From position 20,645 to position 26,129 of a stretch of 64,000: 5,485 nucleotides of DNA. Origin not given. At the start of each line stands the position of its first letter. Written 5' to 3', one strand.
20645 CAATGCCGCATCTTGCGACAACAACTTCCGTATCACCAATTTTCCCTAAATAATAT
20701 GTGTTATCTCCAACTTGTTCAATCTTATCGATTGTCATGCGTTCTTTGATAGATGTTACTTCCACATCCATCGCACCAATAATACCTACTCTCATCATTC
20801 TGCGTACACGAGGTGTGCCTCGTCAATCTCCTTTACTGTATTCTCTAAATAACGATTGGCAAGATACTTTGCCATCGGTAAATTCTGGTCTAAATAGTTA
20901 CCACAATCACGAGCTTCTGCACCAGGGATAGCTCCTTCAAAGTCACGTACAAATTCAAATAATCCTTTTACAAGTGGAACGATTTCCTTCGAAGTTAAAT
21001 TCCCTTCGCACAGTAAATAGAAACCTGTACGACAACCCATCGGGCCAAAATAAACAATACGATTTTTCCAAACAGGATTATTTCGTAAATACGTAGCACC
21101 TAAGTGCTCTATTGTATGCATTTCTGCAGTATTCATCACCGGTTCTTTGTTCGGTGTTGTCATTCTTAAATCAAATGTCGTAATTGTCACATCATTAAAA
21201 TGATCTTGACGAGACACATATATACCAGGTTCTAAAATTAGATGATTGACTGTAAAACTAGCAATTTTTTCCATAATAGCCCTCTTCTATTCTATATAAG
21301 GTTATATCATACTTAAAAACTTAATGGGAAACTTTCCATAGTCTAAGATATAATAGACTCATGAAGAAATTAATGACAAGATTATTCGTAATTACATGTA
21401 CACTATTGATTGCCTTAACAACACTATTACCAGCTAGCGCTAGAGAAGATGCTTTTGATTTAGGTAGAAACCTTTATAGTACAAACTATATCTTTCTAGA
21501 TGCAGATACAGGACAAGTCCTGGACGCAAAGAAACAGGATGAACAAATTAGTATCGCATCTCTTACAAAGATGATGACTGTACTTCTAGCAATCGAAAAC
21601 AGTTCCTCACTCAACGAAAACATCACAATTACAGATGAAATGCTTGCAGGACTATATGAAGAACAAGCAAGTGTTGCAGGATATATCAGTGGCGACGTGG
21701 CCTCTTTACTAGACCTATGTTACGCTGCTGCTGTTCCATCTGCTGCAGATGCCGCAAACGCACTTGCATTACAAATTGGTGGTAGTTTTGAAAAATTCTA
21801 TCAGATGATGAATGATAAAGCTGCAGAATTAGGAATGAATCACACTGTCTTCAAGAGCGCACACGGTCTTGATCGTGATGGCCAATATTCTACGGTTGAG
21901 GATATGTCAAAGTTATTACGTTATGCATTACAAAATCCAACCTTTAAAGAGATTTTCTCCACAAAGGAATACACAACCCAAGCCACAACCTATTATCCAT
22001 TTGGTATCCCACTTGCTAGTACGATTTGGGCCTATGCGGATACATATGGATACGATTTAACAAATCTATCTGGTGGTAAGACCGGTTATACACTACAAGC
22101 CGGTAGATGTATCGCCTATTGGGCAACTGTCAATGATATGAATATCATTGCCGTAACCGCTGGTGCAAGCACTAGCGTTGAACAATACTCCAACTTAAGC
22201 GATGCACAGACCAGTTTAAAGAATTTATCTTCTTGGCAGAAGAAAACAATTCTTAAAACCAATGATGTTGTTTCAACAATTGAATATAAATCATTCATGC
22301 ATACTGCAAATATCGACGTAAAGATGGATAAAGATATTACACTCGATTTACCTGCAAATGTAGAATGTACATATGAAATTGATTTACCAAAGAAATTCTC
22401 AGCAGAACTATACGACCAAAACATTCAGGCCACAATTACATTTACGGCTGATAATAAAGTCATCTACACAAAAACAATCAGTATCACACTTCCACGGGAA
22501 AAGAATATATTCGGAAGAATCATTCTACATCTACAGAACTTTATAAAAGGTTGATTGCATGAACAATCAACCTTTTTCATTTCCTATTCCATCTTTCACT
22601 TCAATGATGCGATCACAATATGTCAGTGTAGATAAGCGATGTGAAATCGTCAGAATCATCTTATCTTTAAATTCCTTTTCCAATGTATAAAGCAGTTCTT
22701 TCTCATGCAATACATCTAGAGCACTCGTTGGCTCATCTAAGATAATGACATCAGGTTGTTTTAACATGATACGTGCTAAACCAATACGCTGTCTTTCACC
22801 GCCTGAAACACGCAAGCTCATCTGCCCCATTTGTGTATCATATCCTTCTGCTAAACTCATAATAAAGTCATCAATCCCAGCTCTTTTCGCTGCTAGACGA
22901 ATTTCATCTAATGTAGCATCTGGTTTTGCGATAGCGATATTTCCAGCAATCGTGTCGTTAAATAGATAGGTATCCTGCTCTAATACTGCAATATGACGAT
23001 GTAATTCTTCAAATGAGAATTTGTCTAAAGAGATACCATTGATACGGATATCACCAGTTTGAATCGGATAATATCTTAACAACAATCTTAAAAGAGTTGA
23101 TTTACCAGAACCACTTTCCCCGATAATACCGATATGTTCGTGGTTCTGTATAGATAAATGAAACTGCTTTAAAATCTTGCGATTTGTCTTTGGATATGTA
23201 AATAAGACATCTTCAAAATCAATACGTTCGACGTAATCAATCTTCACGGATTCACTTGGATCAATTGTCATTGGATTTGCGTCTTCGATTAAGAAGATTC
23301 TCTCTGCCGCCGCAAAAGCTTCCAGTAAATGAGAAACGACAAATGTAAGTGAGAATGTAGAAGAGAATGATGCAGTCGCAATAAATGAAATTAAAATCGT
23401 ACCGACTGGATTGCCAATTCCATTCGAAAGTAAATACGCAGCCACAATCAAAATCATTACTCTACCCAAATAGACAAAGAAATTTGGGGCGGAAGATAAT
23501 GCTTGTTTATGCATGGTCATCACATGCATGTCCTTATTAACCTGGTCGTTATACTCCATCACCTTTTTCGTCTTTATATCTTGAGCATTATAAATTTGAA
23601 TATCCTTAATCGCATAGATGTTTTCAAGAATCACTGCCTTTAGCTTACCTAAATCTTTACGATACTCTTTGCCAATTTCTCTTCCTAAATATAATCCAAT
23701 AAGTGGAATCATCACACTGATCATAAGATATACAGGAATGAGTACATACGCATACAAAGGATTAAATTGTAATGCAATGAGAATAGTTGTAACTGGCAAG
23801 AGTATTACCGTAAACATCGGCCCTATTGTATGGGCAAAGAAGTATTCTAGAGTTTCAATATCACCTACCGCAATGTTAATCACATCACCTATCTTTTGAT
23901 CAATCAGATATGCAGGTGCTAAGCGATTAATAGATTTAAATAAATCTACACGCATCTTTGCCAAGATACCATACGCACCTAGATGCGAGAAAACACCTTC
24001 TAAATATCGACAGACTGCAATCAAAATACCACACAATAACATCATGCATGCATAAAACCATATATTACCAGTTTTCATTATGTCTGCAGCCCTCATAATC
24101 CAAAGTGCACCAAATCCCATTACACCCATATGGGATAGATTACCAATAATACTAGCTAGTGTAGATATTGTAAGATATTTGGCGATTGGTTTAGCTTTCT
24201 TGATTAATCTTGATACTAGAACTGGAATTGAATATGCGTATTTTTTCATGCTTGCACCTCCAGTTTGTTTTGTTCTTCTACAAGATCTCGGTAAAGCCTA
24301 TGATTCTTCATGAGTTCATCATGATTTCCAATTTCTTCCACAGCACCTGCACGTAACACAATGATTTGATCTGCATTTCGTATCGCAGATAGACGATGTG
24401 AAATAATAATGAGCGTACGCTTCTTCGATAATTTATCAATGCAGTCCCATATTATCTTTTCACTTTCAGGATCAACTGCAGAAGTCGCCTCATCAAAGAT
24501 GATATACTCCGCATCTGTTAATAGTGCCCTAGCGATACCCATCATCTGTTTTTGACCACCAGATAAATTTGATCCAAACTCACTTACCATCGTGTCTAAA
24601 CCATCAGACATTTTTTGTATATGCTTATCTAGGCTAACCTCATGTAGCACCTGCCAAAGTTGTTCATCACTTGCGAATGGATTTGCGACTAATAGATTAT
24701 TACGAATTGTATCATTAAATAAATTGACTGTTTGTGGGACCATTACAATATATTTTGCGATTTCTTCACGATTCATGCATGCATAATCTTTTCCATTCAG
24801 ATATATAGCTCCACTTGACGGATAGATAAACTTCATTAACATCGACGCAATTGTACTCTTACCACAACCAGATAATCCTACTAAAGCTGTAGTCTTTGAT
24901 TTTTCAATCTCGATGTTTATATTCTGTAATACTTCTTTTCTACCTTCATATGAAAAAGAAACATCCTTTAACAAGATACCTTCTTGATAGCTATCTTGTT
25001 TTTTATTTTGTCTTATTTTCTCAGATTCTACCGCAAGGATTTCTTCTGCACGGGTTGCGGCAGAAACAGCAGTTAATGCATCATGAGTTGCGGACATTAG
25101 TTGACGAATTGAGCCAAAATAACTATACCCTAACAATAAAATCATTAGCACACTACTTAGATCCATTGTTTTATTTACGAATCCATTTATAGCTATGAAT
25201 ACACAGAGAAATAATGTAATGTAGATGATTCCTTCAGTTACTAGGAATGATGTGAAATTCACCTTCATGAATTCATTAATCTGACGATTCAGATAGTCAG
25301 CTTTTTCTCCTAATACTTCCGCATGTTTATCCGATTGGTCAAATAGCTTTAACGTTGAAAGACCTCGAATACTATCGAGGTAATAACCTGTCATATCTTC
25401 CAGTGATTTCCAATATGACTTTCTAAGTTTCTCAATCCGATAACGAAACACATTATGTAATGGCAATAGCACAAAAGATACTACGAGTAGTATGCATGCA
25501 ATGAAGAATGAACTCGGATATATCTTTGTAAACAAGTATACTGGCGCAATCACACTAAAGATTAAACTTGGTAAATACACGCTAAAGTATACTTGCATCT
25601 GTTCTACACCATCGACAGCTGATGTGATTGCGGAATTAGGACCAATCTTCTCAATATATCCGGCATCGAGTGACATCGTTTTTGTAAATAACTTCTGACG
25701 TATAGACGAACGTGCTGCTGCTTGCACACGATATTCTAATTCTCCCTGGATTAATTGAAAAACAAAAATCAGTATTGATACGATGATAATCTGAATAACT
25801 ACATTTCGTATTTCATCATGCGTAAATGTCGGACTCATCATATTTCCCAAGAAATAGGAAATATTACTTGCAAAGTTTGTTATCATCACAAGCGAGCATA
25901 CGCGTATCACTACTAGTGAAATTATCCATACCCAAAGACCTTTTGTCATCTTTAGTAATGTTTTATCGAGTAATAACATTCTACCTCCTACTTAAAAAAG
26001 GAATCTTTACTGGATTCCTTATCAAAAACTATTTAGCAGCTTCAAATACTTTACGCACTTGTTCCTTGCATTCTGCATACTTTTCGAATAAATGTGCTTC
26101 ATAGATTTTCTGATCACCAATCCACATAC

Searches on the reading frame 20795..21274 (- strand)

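Call 43: search_protein_families(library=pfam, proteins=[window:20795-21274:-], max_evalue=0.00001)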
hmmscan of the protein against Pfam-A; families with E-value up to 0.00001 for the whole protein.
window:20795-21274:- (159 aa): 1 family
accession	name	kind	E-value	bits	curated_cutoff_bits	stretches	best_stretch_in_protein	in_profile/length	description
PF02664.20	LuxS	-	3.5e-61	205.9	27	1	3-151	1-153/154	S-Ribosylhomocysteinase (LuxS)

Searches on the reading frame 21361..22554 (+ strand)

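Call 43: search_protein_families(library=pfam, proteins=[window:21361-22554:+], max_evalue=0.00001)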
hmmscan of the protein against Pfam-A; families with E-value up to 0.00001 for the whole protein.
window:21361-22554:+ (397 aa): 1 family
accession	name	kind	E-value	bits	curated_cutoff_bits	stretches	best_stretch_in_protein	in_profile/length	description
PF00768.25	Peptidase_S11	-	5.1e-47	160.8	27.6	1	38-270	10-238/239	D-alanyl-D-alanine carboxypeptidase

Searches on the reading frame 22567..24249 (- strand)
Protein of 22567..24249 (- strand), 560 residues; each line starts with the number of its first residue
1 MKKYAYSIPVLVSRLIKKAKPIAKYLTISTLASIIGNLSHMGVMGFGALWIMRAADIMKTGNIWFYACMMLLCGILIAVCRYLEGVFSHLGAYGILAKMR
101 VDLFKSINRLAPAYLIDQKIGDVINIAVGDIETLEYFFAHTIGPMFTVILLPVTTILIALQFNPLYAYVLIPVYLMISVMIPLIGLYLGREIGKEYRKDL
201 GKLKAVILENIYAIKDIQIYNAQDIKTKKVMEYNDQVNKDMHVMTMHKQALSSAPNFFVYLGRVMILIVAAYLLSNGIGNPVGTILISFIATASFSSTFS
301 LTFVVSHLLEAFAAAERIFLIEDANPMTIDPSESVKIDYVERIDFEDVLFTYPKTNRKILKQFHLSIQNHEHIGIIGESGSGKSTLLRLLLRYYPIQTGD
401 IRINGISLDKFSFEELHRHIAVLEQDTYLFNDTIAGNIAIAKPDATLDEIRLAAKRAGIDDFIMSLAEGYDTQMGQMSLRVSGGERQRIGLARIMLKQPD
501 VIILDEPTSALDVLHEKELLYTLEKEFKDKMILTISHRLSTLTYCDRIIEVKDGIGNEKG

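Call 43: search_protein_families(library=pfam, proteins=[window:22567-24249:-], max_evalue=0.00001)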
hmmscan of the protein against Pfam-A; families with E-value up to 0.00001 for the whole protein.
window:22567-24249:- (560 aa): 3 families
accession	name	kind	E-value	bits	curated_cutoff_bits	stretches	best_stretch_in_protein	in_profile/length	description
PF00005.33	ABC_tran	-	3e-29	102.8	25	1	360-509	1-137/137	ABC transporter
PF00664.28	ABC_membrane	-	4.7e-19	69.6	28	1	28-292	3-269/274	ABC transporter transmembrane region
PF02463.25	SMC_N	-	9.4e-06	25.6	40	0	462-552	135-212/220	RecF/RecN/SMC N terminal domain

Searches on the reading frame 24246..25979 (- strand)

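Call 44: search_protein_families(library=pfam, proteins=[window:24246-25979:-], max_evalue=0.00001)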
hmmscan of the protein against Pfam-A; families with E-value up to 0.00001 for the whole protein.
window:24246-25979:- (577 aa): 3 families
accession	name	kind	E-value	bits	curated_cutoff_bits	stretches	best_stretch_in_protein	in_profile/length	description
PF00005.33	ABC_tran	-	6.9e-30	104.9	25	1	351-500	1-137/137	ABC transporter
PF00664.28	ABC_membrane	-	4.4e-18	66.4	28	1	15-283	1-266/274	ABC transporter transmembrane region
PF02463.25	SMC_N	-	1.6e-08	34.7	40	1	441-542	123-211/220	RecF/RecN/SMC N terminal domain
